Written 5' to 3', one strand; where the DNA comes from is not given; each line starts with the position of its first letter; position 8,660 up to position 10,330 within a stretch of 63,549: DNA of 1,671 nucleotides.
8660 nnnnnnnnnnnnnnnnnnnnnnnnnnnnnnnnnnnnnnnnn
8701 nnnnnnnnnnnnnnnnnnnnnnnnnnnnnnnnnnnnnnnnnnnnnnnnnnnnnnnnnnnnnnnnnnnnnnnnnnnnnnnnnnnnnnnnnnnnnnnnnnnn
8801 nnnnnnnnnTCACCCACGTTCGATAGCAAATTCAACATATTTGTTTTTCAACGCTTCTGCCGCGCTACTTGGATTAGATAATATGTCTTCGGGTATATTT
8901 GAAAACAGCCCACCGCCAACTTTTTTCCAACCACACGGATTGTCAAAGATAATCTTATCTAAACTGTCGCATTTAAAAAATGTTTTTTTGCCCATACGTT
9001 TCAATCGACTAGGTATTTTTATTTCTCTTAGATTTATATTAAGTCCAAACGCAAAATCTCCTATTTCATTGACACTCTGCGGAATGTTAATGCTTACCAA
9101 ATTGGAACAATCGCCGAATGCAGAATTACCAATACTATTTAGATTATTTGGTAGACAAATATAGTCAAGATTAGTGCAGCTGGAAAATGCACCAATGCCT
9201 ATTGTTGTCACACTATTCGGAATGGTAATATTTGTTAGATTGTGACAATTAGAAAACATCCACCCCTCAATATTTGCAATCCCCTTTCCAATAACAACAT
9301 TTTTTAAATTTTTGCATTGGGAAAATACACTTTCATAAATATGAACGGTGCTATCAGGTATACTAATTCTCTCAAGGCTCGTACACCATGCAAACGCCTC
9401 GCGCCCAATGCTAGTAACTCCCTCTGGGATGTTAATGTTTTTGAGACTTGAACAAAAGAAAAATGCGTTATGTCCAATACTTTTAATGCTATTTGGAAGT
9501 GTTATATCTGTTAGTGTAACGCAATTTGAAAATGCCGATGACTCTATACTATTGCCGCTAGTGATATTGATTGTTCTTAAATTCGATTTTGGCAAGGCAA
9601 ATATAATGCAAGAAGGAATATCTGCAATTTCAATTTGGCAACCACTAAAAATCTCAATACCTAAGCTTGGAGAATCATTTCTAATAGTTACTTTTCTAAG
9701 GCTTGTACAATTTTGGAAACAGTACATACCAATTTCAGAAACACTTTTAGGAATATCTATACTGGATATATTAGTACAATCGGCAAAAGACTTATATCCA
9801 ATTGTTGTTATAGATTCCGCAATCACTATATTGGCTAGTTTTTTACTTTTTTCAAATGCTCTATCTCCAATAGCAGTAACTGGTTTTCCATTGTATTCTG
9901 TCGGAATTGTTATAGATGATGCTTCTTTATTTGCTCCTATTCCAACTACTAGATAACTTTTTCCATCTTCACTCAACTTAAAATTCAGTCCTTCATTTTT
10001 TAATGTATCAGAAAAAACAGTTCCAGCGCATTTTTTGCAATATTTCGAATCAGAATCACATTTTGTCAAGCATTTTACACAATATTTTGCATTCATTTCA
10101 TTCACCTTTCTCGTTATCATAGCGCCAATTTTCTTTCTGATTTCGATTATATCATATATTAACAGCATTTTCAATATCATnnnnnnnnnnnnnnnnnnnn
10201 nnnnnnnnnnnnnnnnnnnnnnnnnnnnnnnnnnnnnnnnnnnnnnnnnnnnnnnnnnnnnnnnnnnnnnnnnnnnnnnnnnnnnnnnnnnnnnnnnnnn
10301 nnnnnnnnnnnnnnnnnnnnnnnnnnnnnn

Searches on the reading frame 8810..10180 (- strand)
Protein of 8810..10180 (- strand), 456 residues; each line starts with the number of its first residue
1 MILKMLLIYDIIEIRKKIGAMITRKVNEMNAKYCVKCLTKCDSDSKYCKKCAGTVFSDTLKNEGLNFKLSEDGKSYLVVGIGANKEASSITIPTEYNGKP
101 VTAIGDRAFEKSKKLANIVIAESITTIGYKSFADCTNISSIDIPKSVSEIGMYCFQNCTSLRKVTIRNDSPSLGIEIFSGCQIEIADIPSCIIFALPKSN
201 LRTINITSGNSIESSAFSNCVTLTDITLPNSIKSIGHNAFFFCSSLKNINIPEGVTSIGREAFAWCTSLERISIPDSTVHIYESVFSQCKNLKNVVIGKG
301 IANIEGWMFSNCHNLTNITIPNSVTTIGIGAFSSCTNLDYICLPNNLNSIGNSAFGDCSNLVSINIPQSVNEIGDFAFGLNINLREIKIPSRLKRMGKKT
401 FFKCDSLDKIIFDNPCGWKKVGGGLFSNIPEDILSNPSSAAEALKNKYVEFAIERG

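Call 6: search_protein_families(library=pfam, proteins=[window:8810-10180:-], max_evalue=0.01)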
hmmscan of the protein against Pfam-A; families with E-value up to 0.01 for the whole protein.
window:8810-10180:- (456 aa): 4 families
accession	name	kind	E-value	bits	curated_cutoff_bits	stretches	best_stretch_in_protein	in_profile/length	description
PF13306.12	LRR_5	-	2.3e-88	293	27.7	3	211-338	2-126/127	BspA type Leucine rich repeat region (6 copies)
PF13855.12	LRR_8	-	8.1e-15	54.8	27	1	322-366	11-56/61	Leucine rich repeat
PF12799.13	LRR_4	-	2.8e-06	27.8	27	0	336-376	1-39/44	Leucine Rich repeats (2 copies)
PF23952.1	LRR_EndoS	-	0.0047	17.6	27.9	0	124-168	47-91/116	Endo-beta-N-acetylglucosaminidase EndoS LRR domain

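Call 7: search_protein_families(library=padloc, proteins=[window:8810-10180:-], max_evalue=0.01)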
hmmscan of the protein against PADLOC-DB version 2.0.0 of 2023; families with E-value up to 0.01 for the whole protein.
window:8810-10180:- (456 aa): 0 families

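Call 9: search_protein_families(library=ncbifam, proteins=[window:8810-10180:-], max_evalue=0.01)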
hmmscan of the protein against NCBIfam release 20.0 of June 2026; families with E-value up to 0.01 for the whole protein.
window:8810-10180:- (456 aa): 3 families
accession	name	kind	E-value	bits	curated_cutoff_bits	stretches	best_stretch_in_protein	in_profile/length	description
NF047961.1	adhesin_HupY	equivalog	1.4e-34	119.4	1250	3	303-414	178-285/978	leucine-rich repeat adhesin HupY/LrrG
NF045861.1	glide_Gli349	exception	3.3e-17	60.5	1750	3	100-158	2687-2744/3169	gliding machinery surface structure protein Gli349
TIGR02167.2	Liste_lipo_26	repeat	0.0042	16.8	30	0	308-322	1-15/26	PARCEL repeat-containing surface protein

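Call 47: find_homologous_proteins(query=window:8810-10096:-, max_evalue=1e-10)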
Query window:8810-10096:- (428 aa): 7909 proteins with E <= 1e-10 among 8000 candidates; the best 120 are listed.
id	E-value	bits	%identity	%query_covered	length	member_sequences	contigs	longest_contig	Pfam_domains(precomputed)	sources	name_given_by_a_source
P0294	5.1e-125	436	30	87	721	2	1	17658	PF13306.13,PF13855.13,PF23952.2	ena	-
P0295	3.4e-124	433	41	73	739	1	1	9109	PF09479.17,PF13306.13,PF18998.7,PF05725.19,PF12799.14,PF13855.13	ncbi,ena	-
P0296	1.7e-123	431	41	77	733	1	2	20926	PF09479.17,PF13306.13,PF05725.19,PF13855.13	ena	-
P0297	2.8e-122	427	34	86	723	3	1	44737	PF13306.13,PF18998.7,PF13855.13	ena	-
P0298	2.9e-118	414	33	86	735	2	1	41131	PF13306.13,PF05725.19,PF13855.13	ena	-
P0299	1.3e-117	411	36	81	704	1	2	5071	PF13306.13,PF05725.19,PF12799.14,PF13855.13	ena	-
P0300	2.2e-117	411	34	87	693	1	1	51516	PF13306.13,PF18998.7,PF13855.13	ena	-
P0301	9.8e-116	405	41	79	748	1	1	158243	PF00069.32,PF13306.13,PF13855.13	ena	-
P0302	6.2e-113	396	38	65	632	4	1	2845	PF13306.13,PF10660.15,PF05725.19,PF12799.14,PF13855.13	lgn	-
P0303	6.3e-113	396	35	78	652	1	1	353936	PF13306.13,PF05725.19,PF13855.13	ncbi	-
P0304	1.5e-112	395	33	73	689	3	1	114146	PF09479.17,PF13306.13,PF13855.13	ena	-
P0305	7.9e-112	392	37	72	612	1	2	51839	PF13306.13,PF13855.13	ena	-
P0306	4.5e-111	390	31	78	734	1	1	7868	PF13306.13,PF12799.14,PF13855.13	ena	-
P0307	5.5e-111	390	32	83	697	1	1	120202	PF13306.13,PF13855.13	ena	-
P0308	7.6e-110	386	37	77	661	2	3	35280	PF13306.13,PF05725.19,PF12799.14,PF13855.13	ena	-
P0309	2.2e-109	384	40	81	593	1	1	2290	PF13306.13,PF13855.13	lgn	-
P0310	6.3e-109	383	35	67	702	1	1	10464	PF13306.13,PF00533.34,PF13855.13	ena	-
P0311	2.0e-108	381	36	84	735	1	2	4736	PF13306.13,PF05725.19,PF13855.13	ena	-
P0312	1.0e-107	379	41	72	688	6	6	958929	PF13306.13,PF05725.19,PF13855.13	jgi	jgi:Flp pilus assembly protein protease CpaA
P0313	9.0e-107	376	36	91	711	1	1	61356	PF00069.32,PF13306.13,PF05725.19,PF12799.14,PF13855.13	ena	-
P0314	1.7e-106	375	34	74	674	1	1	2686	PF13306.13,PF18998.7,PF12799.14,PF13855.13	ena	-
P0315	6.2e-106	373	40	85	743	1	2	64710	PF13306.13,PF05725.19,PF13855.13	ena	-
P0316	2.0e-105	371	37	84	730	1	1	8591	PF13306.13,PF01920.26,PF13855.13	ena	-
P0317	1.2e-104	369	38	82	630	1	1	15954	PF13306.13,PF13855.13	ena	-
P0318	1.7e-104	368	35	77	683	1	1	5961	PF13306.13,PF05725.19,PF13855.13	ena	-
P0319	1.4e-103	365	35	89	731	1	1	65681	PF13306.13,PF05725.19,PF13855.13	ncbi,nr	ncbi:MAG: leucine-rich repeat domain-containing protein [Verrucomicrobiota bacterium]|nr:leucine-ric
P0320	3.8e-103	364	36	79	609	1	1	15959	PF13306.13,PF12799.14,PF13855.13,PF16378.11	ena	-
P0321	8.1e-103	363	37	77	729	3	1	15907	PF09479.17,PF13306.13,PF05725.19,PF13855.13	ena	-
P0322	1.1e-102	362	37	75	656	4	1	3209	PF13306.13,PF13855.13,PF23952.2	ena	-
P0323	1.9e-102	361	33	80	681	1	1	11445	PF13306.13,PF12799.14,PF13855.13,PF23952.2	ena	-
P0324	7.8e-102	359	34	84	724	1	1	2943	PF13306.13,PF27129.1,PF13855.13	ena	-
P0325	2.7e-101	358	34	85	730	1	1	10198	PF13306.13,PF13855.13,PF23952.2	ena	-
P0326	7.8e-101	356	36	82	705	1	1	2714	PF13306.13,PF05725.19,PF13855.13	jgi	-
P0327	1.7e-100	355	33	75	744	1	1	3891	PF13306.13,PF05725.19,PF12799.14,PF13855.13,PF23952.2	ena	-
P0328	2.0e-100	355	32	79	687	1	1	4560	PF13306.13,PF12799.14,PF13855.13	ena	-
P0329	4.3e-100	354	39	76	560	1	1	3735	PF13306.13,PF12799.14,PF13855.13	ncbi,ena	-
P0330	7.3e-100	353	36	77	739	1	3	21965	PF09479.17,PF13306.13,PF13855.13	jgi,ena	-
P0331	9.4e-100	353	36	82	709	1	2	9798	PF13306.13,PF05725.19,PF13855.13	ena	-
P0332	1.8e-99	352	33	75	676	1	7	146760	PF13306.13,PF18998.7,PF27129.1,PF12799.14,PF13855.13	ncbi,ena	-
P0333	3.2e-99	351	37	73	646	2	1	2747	PF13149.13,PF13306.13,PF13855.13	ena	-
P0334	3.7e-99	351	43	68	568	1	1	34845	PF13306.13,PF07963.18,PF05725.19,PF13855.13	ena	-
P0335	9.6e-99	349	33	80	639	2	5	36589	PF13306.13,PF12799.14,PF13855.13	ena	-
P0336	1.0e-98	349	35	78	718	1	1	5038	PF13306.13,PF13855.13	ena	-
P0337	1.8e-98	348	38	73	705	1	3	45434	PF13306.13,PF26182.1,PF05725.19,PF02368.25,PF13855.13,PF26918.1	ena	-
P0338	2.8e-98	348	36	85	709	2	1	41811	PF13306.13,PF12799.14,PF13855.13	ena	-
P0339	4.8e-98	347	40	72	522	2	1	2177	PF13306.13,PF13855.13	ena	-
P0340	7.5e-98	346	39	72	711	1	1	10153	PF13306.13,PF13855.13,PF23952.2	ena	-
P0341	7.6e-98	346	39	72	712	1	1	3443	PF13306.13,PF13855.13,PF23952.2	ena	-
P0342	9.7e-98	346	34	85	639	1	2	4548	PF13306.13,PF13855.13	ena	-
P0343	1.5e-97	345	32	82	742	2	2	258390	PF13306.13,PF05725.19,PF12799.14,PF13855.13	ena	-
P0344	1.6e-97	345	30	90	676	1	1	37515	PF13306.13,PF18998.7,PF27129.1,PF12799.14,PF13855.13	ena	-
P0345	1.9e-97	345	36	83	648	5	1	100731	PF13306.13,PF13855.13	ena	-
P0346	1.9e-97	345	41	70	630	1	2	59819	PF13306.13,PF13855.13,PF23952.2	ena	-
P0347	2.6e-97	345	32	82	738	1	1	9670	PF13306.13,PF13855.13,PF23952.2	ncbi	-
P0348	3.8e-97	344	41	72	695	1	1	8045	PF00069.32,PF13306.13,PF13855.13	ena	-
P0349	3.8e-97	344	41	72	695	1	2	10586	PF00069.32,PF13306.13,PF13855.13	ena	-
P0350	3.8e-97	344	41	72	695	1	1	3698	PF00069.32,PF13306.13,PF13855.13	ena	-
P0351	3.8e-97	344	41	72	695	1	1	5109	PF00069.32,PF13306.13,PF13855.13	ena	-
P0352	3.8e-97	344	41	72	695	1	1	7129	PF00069.32,PF13306.13,PF13855.13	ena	-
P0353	3.8e-97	344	41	72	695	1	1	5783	PF00069.32,PF13306.13,PF13855.13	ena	-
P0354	4.4e-97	344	42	45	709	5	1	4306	PF13306.13,PF13855.13,PF23952.2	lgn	-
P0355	4.5e-97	344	35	84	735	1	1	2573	PF13306.13,PF12799.14,PF13855.13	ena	-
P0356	4.8e-97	344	36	74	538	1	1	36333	PF13306.13,PF00404.25,PF05725.19,PF13855.13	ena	-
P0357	1.5e-96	342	32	93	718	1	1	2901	PF13306.13,PF00533.34,PF05725.19,PF13855.13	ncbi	-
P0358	1.6e-96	342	37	84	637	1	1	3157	PF13306.13,PF13855.13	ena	-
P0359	2.1e-96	342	36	83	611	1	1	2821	PF13306.13,PF10660.15,PF05725.19,PF13855.13,PF23952.2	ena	-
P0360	2.3e-96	341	37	79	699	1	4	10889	PF13306.13,PF05725.19,PF12799.14,PF13855.13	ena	-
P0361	2.5e-96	341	33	91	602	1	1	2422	PF13306.13,PF13855.13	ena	-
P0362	2.6e-96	341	41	72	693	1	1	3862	PF00069.32,PF13306.13,PF13855.13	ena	-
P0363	3.0e-96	341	35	75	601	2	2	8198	PF13306.13,PF13855.13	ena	-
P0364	4.4e-96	341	33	81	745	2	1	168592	PF13306.13,PF05725.19,PF13855.13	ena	-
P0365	5.2e-96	340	39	77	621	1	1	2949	PF13306.13,PF13855.13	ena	-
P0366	8.9e-96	340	45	73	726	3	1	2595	PF13306.13,PF13855.13,PF23952.2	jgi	jgi:hypothetical protein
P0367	1.1e-95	339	34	85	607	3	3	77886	PF13306.13,PF13855.13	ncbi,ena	-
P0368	2.0e-95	338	33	90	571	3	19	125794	PF13306.13,PF05725.19,PF13855.13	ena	-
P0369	2.5e-95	338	34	86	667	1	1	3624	PF13306.13,PF13855.13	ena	-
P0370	2.8e-95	338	38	64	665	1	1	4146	PF13306.13,PF12799.14,PF13855.13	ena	-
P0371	5.5e-95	337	33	82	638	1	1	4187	PF13306.13,PF05725.19,PF13855.13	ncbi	-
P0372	5.9e-95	337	38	72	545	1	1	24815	PF13306.13,PF13855.13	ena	-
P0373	8.5e-95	336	38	81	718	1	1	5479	PF13306.13,PF16410.11,PF10660.15,PF13855.13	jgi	jgi:hypothetical protein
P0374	1.8e-94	335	38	76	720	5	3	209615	PF13306.13,PF13855.13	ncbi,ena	-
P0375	2.4e-94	335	35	75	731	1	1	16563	PF13306.13,PF12799.14,PF13855.13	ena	-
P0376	2.4e-94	335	37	76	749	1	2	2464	PF13306.13,PF12799.14,PF13855.13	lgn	-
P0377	3.0e-94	334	33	68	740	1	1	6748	PF13306.13,PF19789.7,PF05725.19,PF13855.13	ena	-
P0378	3.7e-94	334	34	76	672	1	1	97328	PF13306.13,PF05725.19,PF12799.14,PF13855.13,PF23952.2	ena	-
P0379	4.8e-94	334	36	82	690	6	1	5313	PF13306.13,PF18962.8,PF02018.24,PF05725.19,PF13855.13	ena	-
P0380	4.9e-94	334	38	75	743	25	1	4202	PF13306.13,PF05725.19,PF13855.13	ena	-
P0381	5.2e-94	334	35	84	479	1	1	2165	PF13306.13,PF05725.19,PF12799.14,PF13855.13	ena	-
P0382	1.4e-93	332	37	76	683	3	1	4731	PF13306.13,PF00395.26,PF13855.13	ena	-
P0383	1.6e-93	332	35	74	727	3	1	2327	PF13306.13,PF13855.13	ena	-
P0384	1.8e-93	332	33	75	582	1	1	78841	PF13306.13,PF27129.1,PF12799.14,PF13855.13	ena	-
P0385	2.6e-93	331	33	89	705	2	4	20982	PF13306.13,PF12799.14,PF13855.13,PF23952.2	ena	-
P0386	2.9e-93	331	33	80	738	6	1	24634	PF13306.13,PF05725.19,PF13855.13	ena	-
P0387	3.2e-93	331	35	71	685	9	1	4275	PF13306.13,PF05725.19,PF13855.13,PF23952.2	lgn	-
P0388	3.6e-93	331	42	45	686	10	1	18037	PF13306.13,PF05725.19,PF13855.13,PF23952.2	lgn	-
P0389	7.0e-93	330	37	75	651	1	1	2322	PF13306.13,PF05725.19,PF13855.13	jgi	jgi:hypothetical protein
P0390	8.3e-93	330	36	78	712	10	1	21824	PF13306.13,PF13855.13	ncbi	-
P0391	9.3e-93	330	33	81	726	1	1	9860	PF13306.13,PF13855.13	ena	-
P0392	9.7e-93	330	33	84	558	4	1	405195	PF13306.13,PF05725.19,PF13855.13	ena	-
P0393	1.1e-92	329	40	65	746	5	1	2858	PF13306.13,PF05725.19,PF13855.13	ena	-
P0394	1.2e-92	329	34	78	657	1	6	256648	PF23454.2,PF13306.13,PF13855.13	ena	-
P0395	1.3e-92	329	32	77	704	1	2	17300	PF13306.13,PF05725.19,PF13855.13,PF08758.18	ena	-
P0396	3.3e-92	328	35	81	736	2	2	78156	PF13306.13,PF13004.14,PF12799.14,PF13855.13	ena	-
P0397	4.2e-92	327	39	73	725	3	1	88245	PF13306.13,PF13855.13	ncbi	-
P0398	4.7e-92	327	33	82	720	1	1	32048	PF09479.17,PF13306.13,PF13855.13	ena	-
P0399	5.0e-92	327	38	82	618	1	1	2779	PF13306.13,PF12799.14,PF13676.12,PF13855.13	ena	-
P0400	5.1e-92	327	30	74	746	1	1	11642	PF13306.13,PF05725.19,PF12799.14,PF02368.25,PF13855.13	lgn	-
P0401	8.7e-92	326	32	84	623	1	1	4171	PF13306.13,PF05725.19,PF13855.13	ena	-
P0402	1.1e-91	326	36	73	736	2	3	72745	PF19190.7,PF13306.13,PF13004.14,PF13855.13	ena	-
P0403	1.2e-91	326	36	87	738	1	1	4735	PF13306.13,PF15120.11,PF05725.19,PF12799.14,PF13855.13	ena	-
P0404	1.7e-91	325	37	73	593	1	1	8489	PF13306.13,PF01473.27,PF13855.13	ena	-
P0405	2.2e-91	325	32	83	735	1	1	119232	PF13306.13,PF10660.15,PF00404.25,PF05725.19,PF12799.14,PF13855.13,PF23952.2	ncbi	-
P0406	2.6e-91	325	34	80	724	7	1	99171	PF13306.13,PF13004.14,PF05725.19,PF13855.13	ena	-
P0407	2.6e-91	325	34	79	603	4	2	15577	PF13306.13,PF13855.13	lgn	-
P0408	2.9e-91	325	42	75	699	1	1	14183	PF13306.13,PF05725.19,PF13855.13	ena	-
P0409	5.4e-91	324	37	89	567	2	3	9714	PF13240.12,PF13306.13,PF12799.14,PF13855.13,PF13248.12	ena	-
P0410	6.4e-91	324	38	86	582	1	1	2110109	PF13306.13,PF13855.13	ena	-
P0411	7.5e-91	323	37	75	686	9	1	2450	PF13306.13,PF13927.13,PF13855.13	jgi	-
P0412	8.9e-91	323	33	82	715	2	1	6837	PF13306.13,PF12799.14,PF13855.13,PF23952.2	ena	-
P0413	1.1e-90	323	35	76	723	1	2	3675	PF13306.13,PF05725.19,PF13855.13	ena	-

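Call 75: search_protein_families(library=padloc, proteins=[L117:4847-6706:-, L117:2566-3156:-], max_evalue=0.001)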
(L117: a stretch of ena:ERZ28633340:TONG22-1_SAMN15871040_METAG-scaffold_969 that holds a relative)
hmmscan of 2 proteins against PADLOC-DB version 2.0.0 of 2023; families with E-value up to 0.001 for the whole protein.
L117:4847-6706:- (619 aa): 0 families

L117:2566-3156:- (196 aa): 0 families

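Call 76: search_protein_families(library=pfam, proteins=[L117:4847-6706:-, L117:2566-3156:-, L117:7001-7327:+], max_evalue=0.01)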
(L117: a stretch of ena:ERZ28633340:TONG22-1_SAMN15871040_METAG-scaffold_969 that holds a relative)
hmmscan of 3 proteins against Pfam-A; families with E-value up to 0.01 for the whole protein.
L117:4847-6706:- (619 aa): 0 families

L117:2566-3156:- (196 aa): 1 family
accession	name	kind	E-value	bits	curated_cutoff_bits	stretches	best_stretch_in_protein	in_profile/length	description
PF07117.17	DUF1373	-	0.0027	19.3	28.9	1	9-152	3-115/145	Protein of unknown function (DUF1373)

L117:7001-7327:+ (108 aa): 0 families

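Call 81: search_protein_families(library=pfam, proteins=[L121:3413-4342:+], max_evalue=0.01)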
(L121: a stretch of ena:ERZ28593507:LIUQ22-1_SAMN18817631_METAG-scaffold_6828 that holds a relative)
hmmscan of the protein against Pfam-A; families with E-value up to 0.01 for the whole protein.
L121:3413-4342:+ (309 aa): 1 family
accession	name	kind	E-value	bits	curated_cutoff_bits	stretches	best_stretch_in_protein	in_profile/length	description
PF08808.17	RES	-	4.7e-05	23.9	23.2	1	83-136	10-62/157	RES domain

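Call 86: search_protein_families(library=phrogs, proteins=[window:8810-10096:-, P0415, L117:4847-6706:-], max_evalue=0.001)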
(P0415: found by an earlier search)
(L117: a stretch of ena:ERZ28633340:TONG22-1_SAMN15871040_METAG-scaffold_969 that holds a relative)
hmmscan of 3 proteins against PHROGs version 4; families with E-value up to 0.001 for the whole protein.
window:8810-10096:- (428 aa): 2 families
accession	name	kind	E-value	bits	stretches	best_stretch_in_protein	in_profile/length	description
phrog_35892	-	unknown function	1.3e-53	183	3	255-387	547-679/1181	-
phrog_18805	-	unknown function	2.4e-47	162.8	3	172-313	257-403/457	-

P0415 (108 aa): 0 families

L117:4847-6706:- (619 aa): 0 families

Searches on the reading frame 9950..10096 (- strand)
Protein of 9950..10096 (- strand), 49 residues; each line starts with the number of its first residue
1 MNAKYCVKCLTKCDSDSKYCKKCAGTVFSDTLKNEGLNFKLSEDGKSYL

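Call 58: search_protein_families(library=pfam, proteins=[window:9950-10096:-], max_evalue=0.05)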
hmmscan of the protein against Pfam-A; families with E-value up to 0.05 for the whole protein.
window:9950-10096:- (49 aa): 1 family
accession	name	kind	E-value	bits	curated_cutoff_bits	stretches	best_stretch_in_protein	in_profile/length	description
PF12773.13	DZR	-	0.038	14.6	27.3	1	4-23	25-44/45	Double zinc ribbon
